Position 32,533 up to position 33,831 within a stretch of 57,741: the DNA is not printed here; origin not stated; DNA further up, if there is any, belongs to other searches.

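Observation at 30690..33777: Two Actinobacteria-like high-GC single-gene inserts beside tRNA-Arg and a Xer recombinase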

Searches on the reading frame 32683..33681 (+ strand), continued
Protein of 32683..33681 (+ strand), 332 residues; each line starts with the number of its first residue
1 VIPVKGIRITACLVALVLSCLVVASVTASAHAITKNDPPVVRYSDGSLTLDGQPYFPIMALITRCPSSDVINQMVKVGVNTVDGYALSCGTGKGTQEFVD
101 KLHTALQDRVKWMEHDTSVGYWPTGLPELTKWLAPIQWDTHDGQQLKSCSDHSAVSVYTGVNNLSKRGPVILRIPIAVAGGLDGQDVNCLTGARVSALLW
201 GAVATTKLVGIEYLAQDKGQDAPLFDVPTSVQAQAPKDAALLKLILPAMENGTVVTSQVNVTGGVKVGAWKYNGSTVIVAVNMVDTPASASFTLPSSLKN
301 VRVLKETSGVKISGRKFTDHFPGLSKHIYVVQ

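Call 90: fold_search(model_id=the predicted structure, library=pdb)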
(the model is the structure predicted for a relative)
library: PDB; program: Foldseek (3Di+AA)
matches with E <= 10: 1534; with E <= 0.001: 313
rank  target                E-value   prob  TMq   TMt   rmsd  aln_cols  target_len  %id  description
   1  5a2c_A                5.0e-09  1.00  0.42  0.33   9.0       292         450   12  Crystal Structure of Anoxybacillus Alpha-amylase Provides Insights into a New Glycosyl Hydrolase Subclass (released 2016-03-30)
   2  4e2o_A                5.6e-09  1.00  0.44  0.35   8.8       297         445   14  Crystal structure of alpha-amylase from Geobacillus thermoleovorans, GTA, complexed with acarbose (released 2013-03-13)
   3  5a2a                  6.4e-09  1.00  0.41  0.31   9.1       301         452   13  Crystal Structure of Anoxybacillus Alpha-amylase Provides Insights into a New Glycosyl Hydrolase Subclass (released 2016-03-30)
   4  1j0h_A                3.2e-08  1.00  0.34  0.22  10.1       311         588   12  Crystal structure of Bacillus stearothermophilus neopullulanase (released 2003-01-28)
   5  1gvi_A                3.4e-08  1.00  0.41  0.26   8.9       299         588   12  Thermus maltogenic amylase in complex with beta-CD (released 2002-06-06)
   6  4fmv                  3.4e-08  1.00  0.37  0.33  15.3       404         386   11  Crystal Structure Analysis of a GH30 Endoxylanase from Clostridium papyrosolvens C71 (released 2013-06-19)
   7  8ozu_H                3.7e-08  1.00  0.42  0.36  11.7       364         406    9  Fucosidase crystal structure (released 2024-11-20)
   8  8ozu_A                3.7e-08  1.00  0.35  0.30  11.6       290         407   12  Fucosidase crystal structure (released 2024-11-20)
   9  8ozu_C                3.7e-08  1.00  0.36  0.31  12.1       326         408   11  Fucosidase crystal structure (released 2024-11-20)
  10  8ozu_B                4.1e-08  1.00  0.35  0.30  11.6       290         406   11  Fucosidase crystal structure (released 2024-11-20)
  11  8t9w_C                4.6e-08  1.00  0.54  0.43   7.8       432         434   11  Crystal structure of a GH140 apiosidase derived from a lignocellulolytic enriched mangrove metagenome. (released 2024-02-07)
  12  9hyx_D                4.6e-08  1.00  0.35  0.29  11.0       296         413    9  AlfB fucosidase in complex with Fucose (released 2025-06-04)
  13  8ozu_G                5.2e-08  1.00  0.44  0.37  11.6       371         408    9  Fucosidase crystal structure (released 2024-11-20)
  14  9hyj_D                5.9e-08  1.00  0.43  0.36  11.8       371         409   10  AlfB fucosidase in complex with Fucose (released 2025-06-04)
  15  4ogz_A                7.5e-08  1.00  0.41  0.31   9.5       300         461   12  Crystal structure of a putative alpha-galactosidase/melibiase (BF4189) from Bacteroides fragilis NCTC 9343 at 2.00 A r (released 2014-02-05)
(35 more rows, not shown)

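Call 94: search_protein_families(library=phrogs, proteins=[P0044], max_evalue=0.001)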
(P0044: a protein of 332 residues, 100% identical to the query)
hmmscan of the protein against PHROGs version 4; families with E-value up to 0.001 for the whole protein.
P0044 (332 aa): 1 family
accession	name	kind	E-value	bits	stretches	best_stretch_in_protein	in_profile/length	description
phrog_29891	-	head and packaging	0.00031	20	1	199-301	487-584/732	virion structural protein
